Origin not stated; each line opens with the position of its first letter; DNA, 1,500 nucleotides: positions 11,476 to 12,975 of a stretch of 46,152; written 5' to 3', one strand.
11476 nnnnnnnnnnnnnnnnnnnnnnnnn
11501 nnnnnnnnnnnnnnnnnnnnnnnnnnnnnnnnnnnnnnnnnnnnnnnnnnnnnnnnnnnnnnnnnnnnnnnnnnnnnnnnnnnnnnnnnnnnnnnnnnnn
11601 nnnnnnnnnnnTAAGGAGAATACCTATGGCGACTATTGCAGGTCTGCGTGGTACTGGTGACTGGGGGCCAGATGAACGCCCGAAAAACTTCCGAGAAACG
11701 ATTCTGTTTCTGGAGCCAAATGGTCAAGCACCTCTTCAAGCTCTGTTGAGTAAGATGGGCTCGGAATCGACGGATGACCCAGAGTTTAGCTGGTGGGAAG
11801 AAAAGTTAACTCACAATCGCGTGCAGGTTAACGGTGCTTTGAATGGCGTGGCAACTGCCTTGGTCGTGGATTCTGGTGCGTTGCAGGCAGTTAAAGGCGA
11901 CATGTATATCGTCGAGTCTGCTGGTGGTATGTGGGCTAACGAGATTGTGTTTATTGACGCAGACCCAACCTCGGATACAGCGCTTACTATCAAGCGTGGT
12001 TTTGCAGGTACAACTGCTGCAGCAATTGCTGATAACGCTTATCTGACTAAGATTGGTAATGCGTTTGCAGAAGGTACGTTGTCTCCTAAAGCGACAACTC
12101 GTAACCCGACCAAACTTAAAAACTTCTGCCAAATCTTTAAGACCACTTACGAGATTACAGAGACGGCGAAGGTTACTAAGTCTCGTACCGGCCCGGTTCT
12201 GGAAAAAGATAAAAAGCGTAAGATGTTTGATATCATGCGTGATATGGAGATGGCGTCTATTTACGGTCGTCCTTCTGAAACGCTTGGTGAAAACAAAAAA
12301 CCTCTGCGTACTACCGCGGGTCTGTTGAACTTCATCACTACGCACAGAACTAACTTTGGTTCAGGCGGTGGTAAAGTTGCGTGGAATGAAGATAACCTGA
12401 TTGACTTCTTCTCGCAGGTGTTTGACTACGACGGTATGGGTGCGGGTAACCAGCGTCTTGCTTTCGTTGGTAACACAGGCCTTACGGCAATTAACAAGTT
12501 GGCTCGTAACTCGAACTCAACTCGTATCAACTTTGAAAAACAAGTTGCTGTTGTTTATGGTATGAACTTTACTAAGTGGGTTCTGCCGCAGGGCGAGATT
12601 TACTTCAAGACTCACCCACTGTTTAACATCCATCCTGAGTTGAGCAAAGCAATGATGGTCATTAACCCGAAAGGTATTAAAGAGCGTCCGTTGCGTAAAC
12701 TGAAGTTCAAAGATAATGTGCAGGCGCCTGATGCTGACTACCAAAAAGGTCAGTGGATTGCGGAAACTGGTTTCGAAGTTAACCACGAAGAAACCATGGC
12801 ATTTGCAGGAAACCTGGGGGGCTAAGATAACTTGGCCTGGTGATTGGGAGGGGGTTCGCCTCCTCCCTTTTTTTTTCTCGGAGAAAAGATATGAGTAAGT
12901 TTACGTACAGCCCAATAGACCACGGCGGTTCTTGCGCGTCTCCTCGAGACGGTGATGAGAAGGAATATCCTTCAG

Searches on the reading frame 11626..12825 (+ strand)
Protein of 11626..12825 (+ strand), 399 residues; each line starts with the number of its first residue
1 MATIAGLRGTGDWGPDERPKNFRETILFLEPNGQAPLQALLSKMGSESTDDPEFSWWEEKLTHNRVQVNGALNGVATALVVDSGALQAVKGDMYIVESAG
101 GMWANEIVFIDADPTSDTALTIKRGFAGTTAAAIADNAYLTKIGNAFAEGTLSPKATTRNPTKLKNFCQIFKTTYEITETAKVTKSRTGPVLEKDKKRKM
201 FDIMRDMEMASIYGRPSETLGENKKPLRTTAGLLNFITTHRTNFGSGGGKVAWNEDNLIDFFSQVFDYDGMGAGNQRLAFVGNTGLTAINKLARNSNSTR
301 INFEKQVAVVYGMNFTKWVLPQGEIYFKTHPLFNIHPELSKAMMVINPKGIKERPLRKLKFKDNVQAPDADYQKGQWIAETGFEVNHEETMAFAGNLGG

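Call 34: search_protein_families(library=phrogs, proteins=[window:11626-12825:+], max_evalue=0.001)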
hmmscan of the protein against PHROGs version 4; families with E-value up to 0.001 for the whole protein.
window:11626-12825:+ (399 aa): 2 families
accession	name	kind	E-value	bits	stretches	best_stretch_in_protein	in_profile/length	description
phrog_1328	-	head and packaging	3.4e-71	242.1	1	1-397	3-306/583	major head protein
phrog_13704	-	head and packaging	0.00017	21.3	1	31-182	51-197/452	virion structural protein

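Call 92: search_dna_similar(query=window:11626-12825:+, collection=plasmids, mode=protein, max_rows=8)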
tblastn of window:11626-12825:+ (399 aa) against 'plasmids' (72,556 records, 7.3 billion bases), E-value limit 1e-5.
Records with a match: 1; places in all: 1; records where one place covers at least 80% of the query: 1.
Best place of each record, by identity: <60% 1.
By first word of the organism name: Bacillus 1.
By predicted mobility (MOB-suite, as given by PLSDB): non-mobilizable 1.
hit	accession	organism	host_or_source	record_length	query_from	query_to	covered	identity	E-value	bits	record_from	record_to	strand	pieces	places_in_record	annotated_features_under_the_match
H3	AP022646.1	Bacillus wiedmannii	-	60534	27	392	92%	25.3%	2e-7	61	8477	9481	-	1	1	hypothetical protein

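Call 93: search_dna_similar(query=window:11626-12825:+, collection=phages, mode=protein, max_rows=15)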
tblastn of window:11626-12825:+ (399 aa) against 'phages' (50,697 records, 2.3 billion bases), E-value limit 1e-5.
Records with a match: 25; places in all: 25; records where one place covers at least 80% of the query: 23.
Best place of each record, by identity: 80-90% 1; <60% 24.
By first word of the organism name: Pseudomonas 16; Vibrio 1; Microcystis 1; Roseobacter 1; Desulfofustis 1; Caulobacter 1; Sporosarcina 1; Polaromonas 1; EBPR 1; Aeromonas 1.
By host as written in the record: Pseudomonas aeruginosa 12; - 4; Vibrio splendidus 1; Microcystis elabens 1; Roseobacter sp. (CHUG lineage) 1; Caulobacter sp. 1; Pseudomonas sp. 1; Psuedomonas aeruginosa 1; and 3 more.
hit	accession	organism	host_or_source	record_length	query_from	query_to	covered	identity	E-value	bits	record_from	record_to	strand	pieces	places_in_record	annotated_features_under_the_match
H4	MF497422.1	Vibrio phage vB_VspS_VS-ABTNL-3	Vibrio splendidus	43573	1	397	99%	80.7%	0e+0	634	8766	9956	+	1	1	putative major capsid protein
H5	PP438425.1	Microcystis phage Mel-JY34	Microcystis elabens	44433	4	397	99%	49.0%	7e-103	339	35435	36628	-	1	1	putative major capsid protein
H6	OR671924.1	Roseobacter phage CRP-810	Roseobacter sp. (CHUG lineage)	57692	1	396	99%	31.3%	5e-43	166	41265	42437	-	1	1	major capsid protein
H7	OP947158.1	Desulfofustis phage LS06-2018-MD01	-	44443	1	398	100%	30.9%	5e-45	172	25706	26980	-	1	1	major head protein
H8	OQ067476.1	Caulobacter phage Kuura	Caulobacter sp.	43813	4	399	99%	29.8%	1e-38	153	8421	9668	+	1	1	putative major capsid protein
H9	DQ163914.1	Pseudomonas phage 119X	-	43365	1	375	94%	27.7%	6e-21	101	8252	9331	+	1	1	record has no annotation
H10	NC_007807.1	Pseudomonas phage 119X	Pseudomonas aeruginosa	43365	1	375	94%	27.7%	6e-21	101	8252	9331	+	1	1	119X_gp13: major head protein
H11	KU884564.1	Pseudomonas phage PaMx43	Pseudomonas aeruginosa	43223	1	375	94%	27.5%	2e-21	102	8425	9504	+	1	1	major capsid protein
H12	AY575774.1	Pseudomonas phage PaP2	-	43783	1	375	94%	27.5%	2e-21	102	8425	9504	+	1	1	orf13: p13 | orf12: p12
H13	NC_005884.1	Pseudomonas phage PaP2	Pseudomonas aeruginosa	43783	1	375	94%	27.5%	2e-21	102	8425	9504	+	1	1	major head protein | hypothetical protein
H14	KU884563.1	Pseudomonas phage PaMx41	Pseudomonas aeruginosa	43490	1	375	94%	27.5%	2e-21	102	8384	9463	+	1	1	major capsid protein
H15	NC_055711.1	Pseudomonas phage PaMx41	Pseudomonas aeruginosa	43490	1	375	94%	27.5%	2e-21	102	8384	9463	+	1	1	major head protein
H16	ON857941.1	Pseudomonas phage vB_PaeP_FBPa48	Pseudomonas sp.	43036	1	375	94%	27.5%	2e-21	102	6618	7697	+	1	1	hypothetical protein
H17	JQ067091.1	Pseudomonas phage PaMx32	Pseudomonas aeruginosa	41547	1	375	94%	27.5%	3e-21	102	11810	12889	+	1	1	record has no annotation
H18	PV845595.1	Pseudomonas phage Ph_15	Pseudomonas aeruginosa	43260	1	375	94%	27.5%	3e-21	102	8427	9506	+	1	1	major head protein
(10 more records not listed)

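Call 115: search_dna_similar(query=window:11626-12825:+, collection=phages, mode=protein, max_rows=30, rows=spread)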
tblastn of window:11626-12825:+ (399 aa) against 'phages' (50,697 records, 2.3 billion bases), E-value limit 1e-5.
Records with a match: 25; places in all: 25; records where one place covers at least 80% of the query: 23.
Best place of each record, by identity: 80-90% 1; <60% 24.
By first word of the organism name: Pseudomonas 16; Vibrio 1; Microcystis 1; Roseobacter 1; Desulfofustis 1; Caulobacter 1; Sporosarcina 1; Polaromonas 1; EBPR 1; Aeromonas 1.
By host as written in the record: Pseudomonas aeruginosa 12; - 4; Vibrio splendidus 1; Microcystis elabens 1; Roseobacter sp. (CHUG lineage) 1; Caulobacter sp. 1; Pseudomonas sp. 1; Psuedomonas aeruginosa 1; and 3 more.
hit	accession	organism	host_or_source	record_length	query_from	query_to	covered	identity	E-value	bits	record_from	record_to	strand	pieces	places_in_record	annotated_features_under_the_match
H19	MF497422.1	Vibrio phage vB_VspS_VS-ABTNL-3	Vibrio splendidus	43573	1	397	99%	80.7%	0e+0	634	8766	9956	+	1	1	putative major capsid protein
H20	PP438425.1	Microcystis phage Mel-JY34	Microcystis elabens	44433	4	397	99%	49.0%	7e-103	339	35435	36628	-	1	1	putative major capsid protein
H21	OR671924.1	Roseobacter phage CRP-810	Roseobacter sp. (CHUG lineage)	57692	1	396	99%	31.3%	5e-43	166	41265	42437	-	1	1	major capsid protein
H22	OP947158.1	Desulfofustis phage LS06-2018-MD01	-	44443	1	398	100%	30.9%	5e-45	172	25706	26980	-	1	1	major head protein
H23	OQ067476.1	Caulobacter phage Kuura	Caulobacter sp.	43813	4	399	99%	29.8%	1e-38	153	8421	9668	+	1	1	putative major capsid protein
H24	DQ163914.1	Pseudomonas phage 119X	-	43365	1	375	94%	27.7%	6e-21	101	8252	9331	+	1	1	record has no annotation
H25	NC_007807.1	Pseudomonas phage 119X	Pseudomonas aeruginosa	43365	1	375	94%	27.7%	6e-21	101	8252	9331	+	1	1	119X_gp13: major head protein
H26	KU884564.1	Pseudomonas phage PaMx43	Pseudomonas aeruginosa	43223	1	375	94%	27.5%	2e-21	102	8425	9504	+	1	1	major capsid protein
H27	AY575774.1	Pseudomonas phage PaP2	-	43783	1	375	94%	27.5%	2e-21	102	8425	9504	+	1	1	orf13: p13 | orf12: p12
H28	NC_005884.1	Pseudomonas phage PaP2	Pseudomonas aeruginosa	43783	1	375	94%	27.5%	2e-21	102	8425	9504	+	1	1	major head protein | hypothetical protein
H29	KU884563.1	Pseudomonas phage PaMx41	Pseudomonas aeruginosa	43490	1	375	94%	27.5%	2e-21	102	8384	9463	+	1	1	major capsid protein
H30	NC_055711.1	Pseudomonas phage PaMx41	Pseudomonas aeruginosa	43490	1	375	94%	27.5%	2e-21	102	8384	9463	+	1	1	major head protein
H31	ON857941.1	Pseudomonas phage vB_PaeP_FBPa48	Pseudomonas sp.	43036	1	375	94%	27.5%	2e-21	102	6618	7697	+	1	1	hypothetical protein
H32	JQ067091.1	Pseudomonas phage PaMx32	Pseudomonas aeruginosa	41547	1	375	94%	27.5%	3e-21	102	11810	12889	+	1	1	record has no annotation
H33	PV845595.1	Pseudomonas phage Ph_15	Pseudomonas aeruginosa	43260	1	375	94%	27.5%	3e-21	102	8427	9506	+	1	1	major head protein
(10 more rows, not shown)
